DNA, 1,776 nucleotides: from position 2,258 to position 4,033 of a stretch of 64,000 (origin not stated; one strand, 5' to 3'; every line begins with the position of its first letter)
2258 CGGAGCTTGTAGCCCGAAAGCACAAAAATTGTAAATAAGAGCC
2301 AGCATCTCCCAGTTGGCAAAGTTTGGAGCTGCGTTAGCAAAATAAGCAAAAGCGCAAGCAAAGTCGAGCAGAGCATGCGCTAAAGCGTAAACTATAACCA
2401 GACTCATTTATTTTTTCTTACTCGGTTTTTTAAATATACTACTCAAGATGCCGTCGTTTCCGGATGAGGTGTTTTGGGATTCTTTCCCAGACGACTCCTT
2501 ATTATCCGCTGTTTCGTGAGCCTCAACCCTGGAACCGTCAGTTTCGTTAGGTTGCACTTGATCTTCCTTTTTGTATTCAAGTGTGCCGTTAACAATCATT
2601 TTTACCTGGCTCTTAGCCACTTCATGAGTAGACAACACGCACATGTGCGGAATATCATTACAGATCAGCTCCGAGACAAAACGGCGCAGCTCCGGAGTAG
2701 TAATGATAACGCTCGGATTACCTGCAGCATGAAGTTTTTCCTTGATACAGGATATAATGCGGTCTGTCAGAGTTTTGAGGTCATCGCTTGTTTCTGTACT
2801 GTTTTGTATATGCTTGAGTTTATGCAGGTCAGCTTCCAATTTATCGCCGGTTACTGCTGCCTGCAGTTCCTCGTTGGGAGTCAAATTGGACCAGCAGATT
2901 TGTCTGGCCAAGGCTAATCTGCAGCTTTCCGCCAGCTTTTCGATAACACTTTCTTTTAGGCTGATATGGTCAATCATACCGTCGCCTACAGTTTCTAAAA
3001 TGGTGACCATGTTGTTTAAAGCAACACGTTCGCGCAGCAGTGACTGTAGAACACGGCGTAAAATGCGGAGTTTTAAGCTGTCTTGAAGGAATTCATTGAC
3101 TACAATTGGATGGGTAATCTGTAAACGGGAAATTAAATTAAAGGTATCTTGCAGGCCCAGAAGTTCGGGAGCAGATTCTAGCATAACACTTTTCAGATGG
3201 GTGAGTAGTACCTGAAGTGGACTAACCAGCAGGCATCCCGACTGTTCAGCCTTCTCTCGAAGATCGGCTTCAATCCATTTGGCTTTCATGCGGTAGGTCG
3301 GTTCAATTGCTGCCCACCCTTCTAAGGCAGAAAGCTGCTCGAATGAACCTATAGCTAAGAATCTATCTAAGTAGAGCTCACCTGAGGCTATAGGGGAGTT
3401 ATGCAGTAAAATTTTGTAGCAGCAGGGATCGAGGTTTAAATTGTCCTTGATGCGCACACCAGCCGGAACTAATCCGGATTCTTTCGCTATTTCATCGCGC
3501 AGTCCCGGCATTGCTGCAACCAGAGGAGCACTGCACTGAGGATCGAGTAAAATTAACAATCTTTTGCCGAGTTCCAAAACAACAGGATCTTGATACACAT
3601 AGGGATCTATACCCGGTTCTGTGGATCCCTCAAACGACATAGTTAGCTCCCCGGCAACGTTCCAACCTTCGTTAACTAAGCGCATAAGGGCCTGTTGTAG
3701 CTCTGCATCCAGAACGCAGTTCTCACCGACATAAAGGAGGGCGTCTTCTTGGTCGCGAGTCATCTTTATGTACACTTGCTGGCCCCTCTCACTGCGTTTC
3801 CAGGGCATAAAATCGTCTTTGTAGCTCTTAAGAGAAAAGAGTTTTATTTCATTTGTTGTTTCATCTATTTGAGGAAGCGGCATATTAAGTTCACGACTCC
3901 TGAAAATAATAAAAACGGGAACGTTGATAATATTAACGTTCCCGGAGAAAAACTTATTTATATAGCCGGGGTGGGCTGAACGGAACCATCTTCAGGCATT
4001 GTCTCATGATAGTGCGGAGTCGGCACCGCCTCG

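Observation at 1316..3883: Stand-alone FlhA/SctV cytoplasmic domain gene coupled to an MFS-like membrane protein, with no other flagellar or T3SS genes nearby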

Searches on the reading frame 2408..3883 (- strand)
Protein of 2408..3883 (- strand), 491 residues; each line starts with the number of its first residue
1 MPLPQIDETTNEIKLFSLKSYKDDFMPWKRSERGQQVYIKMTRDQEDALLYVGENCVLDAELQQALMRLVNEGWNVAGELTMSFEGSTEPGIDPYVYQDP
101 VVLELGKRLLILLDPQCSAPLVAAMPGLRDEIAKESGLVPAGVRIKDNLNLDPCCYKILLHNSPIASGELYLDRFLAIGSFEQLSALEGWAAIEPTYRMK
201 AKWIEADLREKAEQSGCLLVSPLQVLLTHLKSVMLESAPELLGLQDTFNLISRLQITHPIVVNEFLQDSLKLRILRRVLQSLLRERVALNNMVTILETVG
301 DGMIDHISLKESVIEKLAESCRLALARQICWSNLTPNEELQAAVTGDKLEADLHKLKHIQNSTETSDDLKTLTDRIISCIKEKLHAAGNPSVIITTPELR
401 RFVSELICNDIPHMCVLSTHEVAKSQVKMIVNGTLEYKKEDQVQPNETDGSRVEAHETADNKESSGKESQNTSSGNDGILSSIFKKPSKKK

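Call 3: search_protein_families(library=pfam, proteins=[window:2408-3883:-], max_evalue=0.1)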
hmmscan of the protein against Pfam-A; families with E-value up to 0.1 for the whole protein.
window:2408-3883:- (491 aa): 1 family
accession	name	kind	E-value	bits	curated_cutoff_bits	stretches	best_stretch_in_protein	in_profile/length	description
PF00771.25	FHIPEP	-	7.3e-63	213.5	29.1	1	94-425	326-655/657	FHIPEP family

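Call 4: search_protein_families(library=ncbifam, proteins=[window:2408-3883:-], max_evalue=0.1)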
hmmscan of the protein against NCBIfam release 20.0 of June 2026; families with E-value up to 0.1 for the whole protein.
window:2408-3883:- (491 aa): 6 families
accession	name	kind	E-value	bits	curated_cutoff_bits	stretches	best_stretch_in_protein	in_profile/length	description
TIGR01398.1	FlhA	equivalog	5.3e-70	236.5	772.1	1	88-426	334-670/678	flagellar biosynthesis protein FlhA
TIGR01399.1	hrcV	equivalog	3.7e-29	101.7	692.25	1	100-425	347-668/677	type III secretion system export apparatus subunit SctV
NF011865.0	PRK15337.1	equivalog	1.1e-25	90.1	800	1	128-426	384-678/686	EscV/YscV/HrcV family type III secretion system export apparatus protein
NF009363.0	PRK12720.1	equivalog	2.2e-22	79.3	993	1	118-441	364-677/683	EscV/YscV/HrcV family type III secretion system export apparatus protein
NF004571.0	PRK05910.1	equivalog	2.3e-06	26.4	670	1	229-424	383-567/584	type III secretion system protein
NF006540.0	PRK09034.1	equivalog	0.093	11.3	434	0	261-320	353-412/454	aspartate kinase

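Call 7: find_homologous_proteins(query=window:2408-3883:-, max_evalue=0.00001)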
Query window:2408-3883:- (491 aa): 109 proteins with E <= 0.00001 among 8000 candidates.
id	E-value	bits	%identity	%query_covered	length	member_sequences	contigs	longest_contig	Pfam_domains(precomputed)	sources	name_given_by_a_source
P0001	0.0e+0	1091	100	100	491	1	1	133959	PF00771.26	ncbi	ncbi:MAG: FHIPEP family type III secretion protein [Candidatus Bruticola sp.]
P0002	6.2e-258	874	80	100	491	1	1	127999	PF00771.26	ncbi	ncbi:MAG: FHIPEP family type III secretion protein [Candidatus Bruticola sp.]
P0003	4.3e-236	802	74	100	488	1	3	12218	PF00771.26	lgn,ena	-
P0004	3.0e-235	799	75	100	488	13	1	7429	PF00771.26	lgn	-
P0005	6.0e-235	798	74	100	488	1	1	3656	PF00771.26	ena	-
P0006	1.1e-232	791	73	100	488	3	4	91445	PF00771.26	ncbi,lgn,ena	-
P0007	1.6e-232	790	74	100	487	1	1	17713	PF00771.26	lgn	-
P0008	4.4e-232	789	73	100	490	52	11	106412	PF00771.26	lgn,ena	-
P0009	5.2e-231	785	72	100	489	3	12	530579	PF00771.26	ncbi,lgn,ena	-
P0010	5.3e-185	633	61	100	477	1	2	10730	PF00771.26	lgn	-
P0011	3.1e-176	605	60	95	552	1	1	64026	PF00771.26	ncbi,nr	ncbi:FHIPEP family type III secretion protein [bacterium]|nr:FHIPEP family type III secretion protei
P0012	2.9e-172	591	61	89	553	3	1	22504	PF00771.26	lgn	-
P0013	1.3e-169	583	57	100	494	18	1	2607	PF00771.26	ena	-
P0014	5.9e-168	577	58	94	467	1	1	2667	PF00771.26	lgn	-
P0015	6.5e-168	577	63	86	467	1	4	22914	PF00771.26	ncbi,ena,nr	ncbi:FHIPEP family type III secretion protein [bacterium]|nr:FHIPEP family type III secretion protei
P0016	3.0e-148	512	50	100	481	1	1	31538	PF00771.26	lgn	-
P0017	2.6e-143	496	51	97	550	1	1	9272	PF00771.26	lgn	-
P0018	1.7e-142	493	51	94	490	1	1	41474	PF00771.26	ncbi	-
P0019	3.4e-136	473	50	88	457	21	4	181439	PF00771.26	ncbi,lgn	-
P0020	1.4e-135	471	49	88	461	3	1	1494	PF00771.26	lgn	-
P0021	2.8e-134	466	49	92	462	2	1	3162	PF00771.26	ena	-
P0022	5.0e-134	465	50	88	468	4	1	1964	PF00771.26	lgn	-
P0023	9.6e-130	451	46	97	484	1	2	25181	PF00771.26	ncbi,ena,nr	ncbi:FHIPEP family type III secretion protein [bacterium]|nr:FHIPEP family type III secretion protei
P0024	2.3e-123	430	47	89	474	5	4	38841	PF00771.26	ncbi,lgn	-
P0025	5.4e-121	422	47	89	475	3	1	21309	PF00771.26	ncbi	-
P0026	1.7e-120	421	46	88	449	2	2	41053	PF00771.26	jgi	jgi:flagellar biosynthesis protein FlhA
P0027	2.3e-120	420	47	87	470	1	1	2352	PF00771.26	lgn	-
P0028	3.7e-118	413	44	88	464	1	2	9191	PF00771.26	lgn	-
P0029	8.5e-115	402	43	91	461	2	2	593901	PF00771.26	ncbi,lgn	ncbi:MAG: FHIPEP family type III secretion protein [Vulcanimicrobiota bacterium]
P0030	2.4e-114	401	47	88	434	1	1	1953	PF00771.26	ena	-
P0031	2.9e-114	400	45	88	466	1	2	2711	PF00771.26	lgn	-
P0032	6.6e-114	399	44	85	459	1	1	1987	PF00771.26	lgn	-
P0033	7.5e-114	399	45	85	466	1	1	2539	PF00771.26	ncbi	ncbi:MAG: FHIPEP family type III secretion protein [Candidatus Eremiobacterota bacterium]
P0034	2.2e-113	397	46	88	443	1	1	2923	PF00771.26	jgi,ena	-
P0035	3.3e-113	397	44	88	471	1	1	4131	PF00771.26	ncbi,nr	ncbi:MAG: FHIPEP family type III secretion protein [Armatimonadetes bacterium]|nr:FHIPEP family type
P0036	9.4e-113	395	45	85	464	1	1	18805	PF00771.26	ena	-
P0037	7.6e-112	392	44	90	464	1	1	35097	PF00771.26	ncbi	-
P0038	2.7e-111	390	44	90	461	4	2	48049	PF00771.26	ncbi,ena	-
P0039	8.0e-111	389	44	88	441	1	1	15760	PF00771.26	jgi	jgi:flagellar biosynthesis protein FlhA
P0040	2.3e-110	387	45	85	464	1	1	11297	PF00771.26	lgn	-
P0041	2.2e-109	384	45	88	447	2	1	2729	PF00771.26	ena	-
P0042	5.2e-109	383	42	95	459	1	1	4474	PF00771.26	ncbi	-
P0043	8.3e-109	382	45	88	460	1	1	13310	PF00771.26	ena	-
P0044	5.6e-108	380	44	88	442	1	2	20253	PF00771.26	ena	-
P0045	9.7e-107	375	45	85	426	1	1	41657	PF00771.26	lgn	-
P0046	6.5e-106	373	43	88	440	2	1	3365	PF00771.26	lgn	-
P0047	1.0e-104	369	44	85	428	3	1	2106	PF00771.26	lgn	-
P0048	2.2e-104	368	43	88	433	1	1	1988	PF00771.26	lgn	-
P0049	2.4e-104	368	45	89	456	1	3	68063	PF00771.26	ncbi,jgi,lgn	-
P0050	3.7e-104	367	43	88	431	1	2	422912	PF00771.26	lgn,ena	-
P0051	4.4e-104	367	40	91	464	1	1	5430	PF00771.26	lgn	-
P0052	6.0e-104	366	43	88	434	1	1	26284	PF00771.26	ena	-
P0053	5.1e-103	363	43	88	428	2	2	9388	PF00771.26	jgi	-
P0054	7.1e-103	363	43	85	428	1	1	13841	PF00771.26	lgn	-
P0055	1.7e-102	361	42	88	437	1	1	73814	PF00771.26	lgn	-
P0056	2.4e-102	361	41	90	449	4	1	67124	PF00771.26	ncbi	ncbi:MAG: FHIPEP family type III secretion protein [bacterium]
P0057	3.2e-102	361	44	85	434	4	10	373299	PF00771.26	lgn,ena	-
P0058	5.4e-102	360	43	88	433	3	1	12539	PF00771.26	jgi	-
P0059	9.6e-100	352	43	89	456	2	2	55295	PF00771.26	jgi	jgi:flagellar biosynthesis protein FlhA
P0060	3.1e-99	351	42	85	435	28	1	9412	PF00771.26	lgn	-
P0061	2.8e-97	344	41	85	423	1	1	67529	PF00771.26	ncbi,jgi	jgi:flagellar biosynthesis protein FlhA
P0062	6.4e-97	343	43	86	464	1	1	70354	PF00771.26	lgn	-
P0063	1.3e-96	342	71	44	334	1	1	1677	PF00771.26,PF01177.28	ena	-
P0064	1.3e-96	342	42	89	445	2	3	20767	PF00771.26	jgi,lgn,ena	-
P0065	1.9e-95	338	39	93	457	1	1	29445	PF00771.26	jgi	jgi:flagellar biosynthesis protein FlhA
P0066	3.4e-95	337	43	82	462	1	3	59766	PF00771.26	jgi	jgi:flagellar biosynthesis protein FlhA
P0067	2.3e-94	335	43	85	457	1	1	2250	PF00771.26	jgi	-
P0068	5.8e-94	333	39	90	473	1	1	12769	PF00771.26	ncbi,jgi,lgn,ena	jgi:flagellar biosynthesis protein FlhA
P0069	1.2e-91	326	47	69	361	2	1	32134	PF00771.26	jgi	-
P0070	8.0e-91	323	36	97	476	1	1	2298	PF00771.26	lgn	-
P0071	7.1e-89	317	37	89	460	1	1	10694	PF00771.26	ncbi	-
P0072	2.1e-88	315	37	93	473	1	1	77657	PF00771.26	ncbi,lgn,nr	ncbi:MAG: flagellar biosynthesis protein FlhA [Firmicutes bacterium]|nr:flagellar biosynthesis prote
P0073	4.9e-87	310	38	88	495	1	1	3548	PF00771.26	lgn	-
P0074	6.3e-87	310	41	82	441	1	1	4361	PF00771.26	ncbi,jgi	ncbi:MAG TPA: FHIPEP family type III secretion protein [Candidatus Xenobia bacterium]|jgi:flagellar 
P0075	1.8e-85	305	40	81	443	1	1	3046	PF00771.26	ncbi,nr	ncbi:MAG: FHIPEP family type III secretion protein [Candidatus Eremiobacteraeota bacterium]|nr:FHIPE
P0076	2.7e-84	301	39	81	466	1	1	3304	PF00771.26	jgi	jgi:flagellar biosynthesis protein FlhA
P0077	3.9e-83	298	39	86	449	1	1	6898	PF00771.26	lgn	-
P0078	7.3e-83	297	37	86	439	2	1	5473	PF00771.26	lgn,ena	-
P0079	1.3e-82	296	37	86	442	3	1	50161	PF00771.26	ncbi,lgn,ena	-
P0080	1.1e-81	293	39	87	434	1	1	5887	PF00771.26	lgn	-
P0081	1.6e-81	292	38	82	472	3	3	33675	PF00771.26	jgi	jgi:flagellar biosynthesis protein FlhA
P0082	6.0e-78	281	36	86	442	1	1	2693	PF00771.26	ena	-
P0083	2.3e-41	160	35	66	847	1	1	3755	PF00771.26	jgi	jgi:flagellar biosynthesis protein FlhA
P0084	3.7e-40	156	32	68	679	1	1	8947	PF00771.26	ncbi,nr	ncbi:MAG: flagellar biosynthesis protein FlhA [Deltaproteobacteria bacterium]|nr:MAG: flagellar bios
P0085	2.6e-39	153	35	66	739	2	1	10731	PF00771.26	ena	-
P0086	2.4e-38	150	31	69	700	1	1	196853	PF00771.26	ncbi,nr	ncbi:MAG: flagellar biosynthesis protein FlhA [Verrucomicrobia bacterium]|nr:flagellar biosynthesis 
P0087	2.8e-38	150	34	68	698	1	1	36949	PF00771.26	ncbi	-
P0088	3.3e-38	150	31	70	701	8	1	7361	PF00771.26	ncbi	-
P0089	4.1e-36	143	33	67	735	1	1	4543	PF00771.26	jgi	jgi:flagellar biosynthesis protein FlhA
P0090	1.5e-34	137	32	68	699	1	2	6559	PF00771.26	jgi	-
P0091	3.4e-33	133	30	69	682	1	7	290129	PF00771.26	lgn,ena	-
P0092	5.3e-33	132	32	66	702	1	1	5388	PF00771.26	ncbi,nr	ncbi:MAG: FHIPEP family type III secretion protein [Cyanobacteria bacterium NC_groundwater_1444_Ag_S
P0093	2.4e-32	130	30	70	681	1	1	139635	PF00771.26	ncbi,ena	-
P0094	2.8e-32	130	31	68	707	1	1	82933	PF00771.26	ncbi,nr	ncbi:MAG: flagellar biosynthesis protein FlhA [Candidatus Sericytochromatia bacterium]|nr:flagellar 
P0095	7.1e-32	129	30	66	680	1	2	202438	PF00771.26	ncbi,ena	-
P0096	1.3e-30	124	30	68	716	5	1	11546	PF00771.26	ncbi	-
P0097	9.1e-29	118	30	66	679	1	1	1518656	PF00771.26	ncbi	ncbi:MAG: flagellar biosynthesis protein FlhA [Eubacteriales bacterium]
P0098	7.4e-27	112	30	60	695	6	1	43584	PF00771.26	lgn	-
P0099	8.4e-27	112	30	66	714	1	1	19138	PF00771.26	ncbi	-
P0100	8.4e-27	112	30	66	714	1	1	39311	PF00771.26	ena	-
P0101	3.7e-26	110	29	68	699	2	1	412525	PF00771.26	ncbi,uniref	ncbi:flagellar biosynthesis protein FlhA [Mongoliimonas terrestris]|uniref:flagellar biosynthesis pr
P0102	9.0e-25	105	28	67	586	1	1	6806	PF00771.26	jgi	jgi:flagellar biosynthesis protein FlhA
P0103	5.0e-24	103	29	66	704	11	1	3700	PF00771.26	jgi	jgi:flagellar biosynthesis protein FlhA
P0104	5.1e-23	99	28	66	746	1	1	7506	PF00771.26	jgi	-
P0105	3.1e-22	97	27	66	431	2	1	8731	PF00771.26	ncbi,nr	ncbi:MAG TPA: FHIPEP family type III secretion protein, partial [Bradyrhizobium sp.]|nr:FHIPEP famil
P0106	2.0e-21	94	27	66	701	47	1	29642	PF00771.26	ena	-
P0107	3.8e-19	87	27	66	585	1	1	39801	PF00771.26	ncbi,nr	ncbi:MAG: FHIPEP family type III secretion protein [Candidatus Sericytochromatia bacterium]|nr:FHIPE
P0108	6.5e-19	86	28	66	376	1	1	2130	PF00771.26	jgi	jgi:flagellar biosynthesis protein FlhA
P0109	3.1e-13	67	27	54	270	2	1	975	PF00771.26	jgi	jgi:flagellar biosynthesis protein FlhA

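Call 8: find_encoding_contigs(protein=window:2408-3883:-, flank=10000, max_places=6)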
Protein window:2408-3883:- (491 aa): 5 contigs read that carry it; 2 places shown.
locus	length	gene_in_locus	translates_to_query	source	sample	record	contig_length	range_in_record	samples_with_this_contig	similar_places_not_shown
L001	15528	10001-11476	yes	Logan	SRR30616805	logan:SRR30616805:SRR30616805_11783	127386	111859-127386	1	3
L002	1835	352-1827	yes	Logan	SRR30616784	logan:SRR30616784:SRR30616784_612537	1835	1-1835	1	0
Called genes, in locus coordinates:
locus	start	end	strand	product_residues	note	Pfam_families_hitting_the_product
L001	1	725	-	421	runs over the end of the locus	-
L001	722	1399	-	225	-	-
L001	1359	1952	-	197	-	-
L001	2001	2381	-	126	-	-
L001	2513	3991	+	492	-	PF00072:Response_reg, PF03704:BTAD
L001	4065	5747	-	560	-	PF07690:MFS_1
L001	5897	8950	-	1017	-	-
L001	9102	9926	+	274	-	-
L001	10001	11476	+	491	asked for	PF00771:FHIPEP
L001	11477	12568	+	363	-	PF07690:MFS_1 (weak)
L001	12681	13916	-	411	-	PF00871:Acetate_kinase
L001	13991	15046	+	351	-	PF01075:Glyco_transf_9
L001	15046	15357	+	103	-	-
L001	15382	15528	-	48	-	?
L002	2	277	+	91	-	?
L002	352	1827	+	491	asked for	PF00771:FHIPEP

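Call 13: find_related_loci(query=A1, collection=genome_contigs, flank=10000)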
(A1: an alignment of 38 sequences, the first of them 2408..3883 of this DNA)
Query A1 (491 aa) in genome_contigs; peptide patterns used: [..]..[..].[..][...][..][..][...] (x = any residue, [..] = any of these).
46 stretches matched a pattern; 27 encode a relative of the query (tblastn E <= 1e-3); 27 distinct loci.
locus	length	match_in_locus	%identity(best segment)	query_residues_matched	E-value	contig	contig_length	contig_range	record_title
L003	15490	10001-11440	80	1-480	0e+0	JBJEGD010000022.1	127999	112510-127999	MAG: Candidatus Bruticola sp. isolate LOHA09_bin.039 NODE_37_length_127999_cov_9.788400, whole genome shotgun sequence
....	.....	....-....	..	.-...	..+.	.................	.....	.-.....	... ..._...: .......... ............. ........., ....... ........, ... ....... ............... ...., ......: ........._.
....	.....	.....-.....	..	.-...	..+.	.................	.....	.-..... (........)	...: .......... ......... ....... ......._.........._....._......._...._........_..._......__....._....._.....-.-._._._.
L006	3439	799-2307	67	1-491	0e+0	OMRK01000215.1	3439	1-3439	uncultured bacterium isolate RUG807 genome assembly, contig: k87_28831785, whole genome shotgun sequence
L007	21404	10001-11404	60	1-468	0e+0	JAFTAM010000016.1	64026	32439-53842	Bacterium isolate RGIG3641 Goat_Rumen.Co__c256330, whole genome shotgun sequence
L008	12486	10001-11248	63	25-444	6e-174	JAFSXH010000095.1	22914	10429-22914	Bacterium isolate RGIG3558 Goat_Rumen.Co__c869982, whole genome shotgun sequence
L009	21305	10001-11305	50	5-448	1e-145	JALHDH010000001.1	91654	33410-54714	MAG: bacterium isolate 1-no_shock_S1_038 scaffold_85, whole genome shotgun sequence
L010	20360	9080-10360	50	5-437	2e-145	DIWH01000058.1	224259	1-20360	MAG TPA_asm: bacterium UBP9_UBA6111 isolate UBA6111 UBA6111_contig_8525, whole genome shotgun sequence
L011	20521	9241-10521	51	5-437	2e-144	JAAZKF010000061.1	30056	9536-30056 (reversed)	MAG: Burkholderiales bacterium isolate AS22ysBPME_216 23795_AS22, whole genome shotgun sequence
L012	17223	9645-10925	50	5-437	7e-144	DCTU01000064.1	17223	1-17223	MAG TPA_asm: bacterium UBP9_UBA1432 isolate UBA1432 UBA1432_contig_39336, whole genome shotgun sequence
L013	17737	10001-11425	46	1-474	1e-138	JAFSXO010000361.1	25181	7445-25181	Bacterium isolate RGIG3565 Goat_Rumen.Co__c2780734, whole genome shotgun sequence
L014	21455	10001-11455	46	1-477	2e-136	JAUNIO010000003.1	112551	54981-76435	MAG: bacterium isolate S28M_St_metabat_78 NODE_80_length_112551_cov_24.669953, whole genome shotgun sequence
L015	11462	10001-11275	50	7-437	5e-141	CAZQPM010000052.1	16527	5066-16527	MAG TPA_asm: uncultured Burkholderiales bacterium isolate SRP216815_co1_43 genome assembly, contig: NODE_4243_length_165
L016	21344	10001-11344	43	7-455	2e-120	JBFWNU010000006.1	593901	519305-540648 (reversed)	MAG: Vulcanimicrobiota bacterium isolate CA_2019_TPBF_12 NODE_99_length_593901_cov_36.045719_TPBF, whole genome shotgun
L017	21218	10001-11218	44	7-423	2e-109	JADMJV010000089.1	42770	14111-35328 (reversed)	MAG: bacterium isolate MAG_50 NODE_951_length_42770_cov_6.547794, whole genome shotgun sequence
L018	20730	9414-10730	41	3-446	9e-108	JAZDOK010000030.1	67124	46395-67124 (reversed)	MAG: bacterium isolate MEGAHIT-group-0.768 k141_18454131, whole genome shotgun sequence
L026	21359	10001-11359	37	11-465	3e-93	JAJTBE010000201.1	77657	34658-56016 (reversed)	MAG: Bacillota bacterium isolate MH_R1_1 k141_3372, whole genome shotgun sequence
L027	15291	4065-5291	37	13-424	2e-86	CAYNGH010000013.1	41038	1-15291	MAG TPA_asm: uncultured bacterium isolate SRP241326_co3_321 genome assembly, contig: NODE_1454_length_41038_cov_5.346534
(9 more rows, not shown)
